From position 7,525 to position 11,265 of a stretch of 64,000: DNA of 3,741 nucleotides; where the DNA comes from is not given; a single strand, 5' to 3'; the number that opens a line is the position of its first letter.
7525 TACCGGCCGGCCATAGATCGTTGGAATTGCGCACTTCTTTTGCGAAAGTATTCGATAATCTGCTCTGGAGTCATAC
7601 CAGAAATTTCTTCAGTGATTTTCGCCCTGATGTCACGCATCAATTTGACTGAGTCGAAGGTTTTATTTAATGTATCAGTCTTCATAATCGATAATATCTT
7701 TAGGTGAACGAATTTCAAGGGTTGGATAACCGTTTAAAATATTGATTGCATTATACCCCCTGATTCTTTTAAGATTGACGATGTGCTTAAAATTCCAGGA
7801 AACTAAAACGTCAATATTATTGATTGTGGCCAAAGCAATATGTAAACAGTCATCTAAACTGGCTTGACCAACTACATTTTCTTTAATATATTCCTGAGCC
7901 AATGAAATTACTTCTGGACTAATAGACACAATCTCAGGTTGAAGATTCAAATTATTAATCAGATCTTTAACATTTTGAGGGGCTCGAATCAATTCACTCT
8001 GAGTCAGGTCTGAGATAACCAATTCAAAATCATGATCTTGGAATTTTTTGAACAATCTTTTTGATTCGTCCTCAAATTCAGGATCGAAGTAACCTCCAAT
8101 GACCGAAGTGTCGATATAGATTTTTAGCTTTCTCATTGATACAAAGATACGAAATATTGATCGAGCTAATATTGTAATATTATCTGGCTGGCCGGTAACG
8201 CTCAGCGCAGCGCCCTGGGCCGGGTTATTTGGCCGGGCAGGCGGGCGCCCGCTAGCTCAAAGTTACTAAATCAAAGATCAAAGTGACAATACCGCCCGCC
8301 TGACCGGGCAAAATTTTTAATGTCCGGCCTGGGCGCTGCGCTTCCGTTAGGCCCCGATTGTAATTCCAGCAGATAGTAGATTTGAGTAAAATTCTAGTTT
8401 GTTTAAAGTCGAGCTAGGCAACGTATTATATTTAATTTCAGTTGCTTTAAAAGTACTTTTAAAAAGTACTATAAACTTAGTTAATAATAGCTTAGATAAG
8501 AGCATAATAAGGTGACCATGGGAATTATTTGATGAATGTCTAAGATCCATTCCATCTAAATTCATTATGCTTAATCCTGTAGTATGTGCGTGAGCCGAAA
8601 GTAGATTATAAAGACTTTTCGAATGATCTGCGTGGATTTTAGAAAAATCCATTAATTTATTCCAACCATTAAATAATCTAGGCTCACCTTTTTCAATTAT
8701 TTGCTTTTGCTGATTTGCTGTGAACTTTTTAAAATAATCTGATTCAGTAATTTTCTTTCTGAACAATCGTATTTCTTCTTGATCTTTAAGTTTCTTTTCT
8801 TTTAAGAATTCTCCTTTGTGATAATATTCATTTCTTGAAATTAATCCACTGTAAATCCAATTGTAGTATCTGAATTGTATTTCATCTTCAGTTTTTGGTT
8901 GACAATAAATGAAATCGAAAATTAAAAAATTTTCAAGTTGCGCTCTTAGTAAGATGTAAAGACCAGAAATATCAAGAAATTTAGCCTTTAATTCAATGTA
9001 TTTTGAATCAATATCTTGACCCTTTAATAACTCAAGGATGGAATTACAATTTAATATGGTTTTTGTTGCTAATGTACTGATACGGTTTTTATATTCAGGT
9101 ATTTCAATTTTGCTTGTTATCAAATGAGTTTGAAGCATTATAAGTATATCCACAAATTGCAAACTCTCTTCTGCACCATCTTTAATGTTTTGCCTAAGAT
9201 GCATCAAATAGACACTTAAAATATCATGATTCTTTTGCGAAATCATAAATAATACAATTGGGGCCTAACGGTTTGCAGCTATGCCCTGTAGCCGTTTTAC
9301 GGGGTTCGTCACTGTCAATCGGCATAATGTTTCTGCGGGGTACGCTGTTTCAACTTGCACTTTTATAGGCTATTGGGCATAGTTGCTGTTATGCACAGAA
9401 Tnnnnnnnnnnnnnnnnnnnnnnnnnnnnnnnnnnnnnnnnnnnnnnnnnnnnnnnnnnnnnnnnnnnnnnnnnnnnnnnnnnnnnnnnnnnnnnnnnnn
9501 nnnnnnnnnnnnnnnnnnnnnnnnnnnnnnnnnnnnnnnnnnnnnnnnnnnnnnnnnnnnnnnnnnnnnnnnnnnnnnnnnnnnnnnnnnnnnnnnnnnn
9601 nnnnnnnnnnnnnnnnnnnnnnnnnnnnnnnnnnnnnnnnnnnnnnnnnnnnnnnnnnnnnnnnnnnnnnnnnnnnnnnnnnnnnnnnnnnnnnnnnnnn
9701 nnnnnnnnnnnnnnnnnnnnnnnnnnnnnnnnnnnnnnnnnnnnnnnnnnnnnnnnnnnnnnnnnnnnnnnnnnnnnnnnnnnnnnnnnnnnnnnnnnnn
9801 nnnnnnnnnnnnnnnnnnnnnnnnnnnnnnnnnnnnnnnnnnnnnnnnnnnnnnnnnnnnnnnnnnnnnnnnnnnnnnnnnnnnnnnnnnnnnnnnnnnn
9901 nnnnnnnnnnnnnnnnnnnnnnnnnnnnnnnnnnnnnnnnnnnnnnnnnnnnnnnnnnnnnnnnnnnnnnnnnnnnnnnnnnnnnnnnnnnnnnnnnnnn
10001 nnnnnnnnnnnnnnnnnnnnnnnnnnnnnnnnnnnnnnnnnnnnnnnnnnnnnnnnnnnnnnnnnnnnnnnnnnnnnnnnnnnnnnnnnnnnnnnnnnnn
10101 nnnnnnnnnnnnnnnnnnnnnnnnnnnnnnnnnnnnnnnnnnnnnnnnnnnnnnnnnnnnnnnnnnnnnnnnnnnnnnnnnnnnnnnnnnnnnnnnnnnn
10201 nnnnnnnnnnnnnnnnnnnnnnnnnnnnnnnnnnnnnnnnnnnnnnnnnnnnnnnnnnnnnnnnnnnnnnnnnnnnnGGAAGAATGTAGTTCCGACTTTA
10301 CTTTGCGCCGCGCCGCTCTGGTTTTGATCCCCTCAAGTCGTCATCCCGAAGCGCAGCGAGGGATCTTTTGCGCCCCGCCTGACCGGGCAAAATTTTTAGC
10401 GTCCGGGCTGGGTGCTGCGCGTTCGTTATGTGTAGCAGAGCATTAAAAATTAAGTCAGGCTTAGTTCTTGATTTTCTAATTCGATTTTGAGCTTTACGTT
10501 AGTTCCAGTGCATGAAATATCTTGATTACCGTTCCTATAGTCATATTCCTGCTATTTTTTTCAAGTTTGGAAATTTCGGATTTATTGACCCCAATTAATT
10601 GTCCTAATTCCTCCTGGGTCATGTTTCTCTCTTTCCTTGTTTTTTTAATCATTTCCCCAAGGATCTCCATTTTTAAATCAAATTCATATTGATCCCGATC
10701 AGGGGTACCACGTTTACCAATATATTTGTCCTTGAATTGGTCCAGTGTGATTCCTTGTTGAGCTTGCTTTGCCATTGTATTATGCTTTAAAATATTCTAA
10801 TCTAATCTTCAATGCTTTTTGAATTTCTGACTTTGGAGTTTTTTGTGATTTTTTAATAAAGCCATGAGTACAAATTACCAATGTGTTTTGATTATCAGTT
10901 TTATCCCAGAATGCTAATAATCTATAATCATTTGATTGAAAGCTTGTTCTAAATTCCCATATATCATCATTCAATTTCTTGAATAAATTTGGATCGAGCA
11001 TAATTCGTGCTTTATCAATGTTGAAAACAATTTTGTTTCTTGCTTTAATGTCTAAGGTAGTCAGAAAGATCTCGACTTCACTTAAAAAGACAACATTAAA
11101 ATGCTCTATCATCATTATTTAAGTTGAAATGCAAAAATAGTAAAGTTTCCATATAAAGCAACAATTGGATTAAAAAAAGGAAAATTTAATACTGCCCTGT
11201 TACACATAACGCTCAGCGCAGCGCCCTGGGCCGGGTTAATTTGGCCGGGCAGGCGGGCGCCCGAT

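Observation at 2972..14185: Integron-like gene-cassette array (at least 11 cassettes) in a Bacteroidota chromosome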

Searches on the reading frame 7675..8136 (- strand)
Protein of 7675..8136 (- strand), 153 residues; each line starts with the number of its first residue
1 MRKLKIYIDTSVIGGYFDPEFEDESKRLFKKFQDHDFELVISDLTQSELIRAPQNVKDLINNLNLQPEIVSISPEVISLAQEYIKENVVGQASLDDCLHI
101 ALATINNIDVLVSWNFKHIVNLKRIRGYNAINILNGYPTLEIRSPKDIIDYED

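Call 5: search_protein_families(library=ncbifam, proteins=[window:7675-8136:-], max_evalue=0.01)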
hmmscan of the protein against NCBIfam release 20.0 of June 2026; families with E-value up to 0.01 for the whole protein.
window:7675-8136:- (153 aa): 0 families

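Call 6: search_protein_families(library=pfam, proteins=[window:7675-8136:-], max_evalue=0.01)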
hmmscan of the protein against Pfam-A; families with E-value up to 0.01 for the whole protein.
window:7675-8136:- (153 aa): 1 family
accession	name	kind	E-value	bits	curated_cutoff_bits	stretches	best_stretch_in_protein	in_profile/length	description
PF01850.27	PIN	-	1.2e-08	36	23.6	1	6-111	1-108/120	PIN domain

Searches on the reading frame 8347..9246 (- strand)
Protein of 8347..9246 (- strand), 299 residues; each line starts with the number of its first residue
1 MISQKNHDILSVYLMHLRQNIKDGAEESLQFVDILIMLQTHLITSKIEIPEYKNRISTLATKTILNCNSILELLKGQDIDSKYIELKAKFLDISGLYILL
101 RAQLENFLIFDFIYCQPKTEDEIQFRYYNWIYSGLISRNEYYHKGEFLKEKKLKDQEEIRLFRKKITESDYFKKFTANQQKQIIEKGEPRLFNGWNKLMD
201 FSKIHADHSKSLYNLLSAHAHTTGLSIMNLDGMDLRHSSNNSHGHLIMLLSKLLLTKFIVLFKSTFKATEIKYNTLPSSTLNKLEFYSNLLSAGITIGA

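Call 41: search_protein_families(library=pfam, proteins=[window:8347-9246:-], max_evalue=0.01)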
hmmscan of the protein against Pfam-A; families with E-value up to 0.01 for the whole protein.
window:8347-9246:- (299 aa): 0 families

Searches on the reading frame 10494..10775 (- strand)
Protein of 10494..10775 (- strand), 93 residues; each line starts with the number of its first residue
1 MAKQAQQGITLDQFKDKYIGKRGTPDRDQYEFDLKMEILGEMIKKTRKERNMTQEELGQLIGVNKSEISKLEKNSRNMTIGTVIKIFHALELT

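Call 41: search_protein_families(library=pfam, proteins=[window:10494-10775:-], max_evalue=0.01)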
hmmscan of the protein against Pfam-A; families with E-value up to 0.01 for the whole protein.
window:10494-10775:- (93 aa): 6 families
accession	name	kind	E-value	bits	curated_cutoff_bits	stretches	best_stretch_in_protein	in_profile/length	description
PF01381.28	HTH_3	-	1.5e-12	47.8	23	1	43-92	1-50/55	Helix-turn-helix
PF12844.13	HTH_19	-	3.3e-11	43.3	30.2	1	40-92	1-53/64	Helix-turn-helix domain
PF13560.12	HTH_31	-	1.4e-06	28.9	27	1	39-91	2-55/64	Helix-turn-helix domain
PF13443.12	HTH_26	-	6.6e-06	26.7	22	1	43-92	2-52/63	Cro/C1-type HTH DNA-binding domain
PF13744.12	HTH_37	-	1.5e-05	25.2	27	1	28-74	9-54/80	Helix-turn-helix domain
PF04545.22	Sigma70_r4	-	0.0018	18.2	24.1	1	47-74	16-43/50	Sigma-70, region 4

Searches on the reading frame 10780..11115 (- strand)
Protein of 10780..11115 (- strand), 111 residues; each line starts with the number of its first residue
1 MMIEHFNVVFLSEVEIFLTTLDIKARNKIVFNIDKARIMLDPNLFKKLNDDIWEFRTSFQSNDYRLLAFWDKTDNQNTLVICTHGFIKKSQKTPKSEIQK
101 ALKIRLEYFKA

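Call 41: search_protein_families(library=pfam, proteins=[window:10780-11115:-], max_evalue=0.01)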
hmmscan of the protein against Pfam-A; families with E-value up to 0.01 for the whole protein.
window:10780-11115:- (111 aa): 1 family
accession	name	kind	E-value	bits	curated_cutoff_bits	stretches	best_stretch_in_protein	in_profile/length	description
PF05973.20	Gp49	-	1.3e-18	67.3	23.9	1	17-103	2-87/90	Phage derived protein Gp49-like (DUF891)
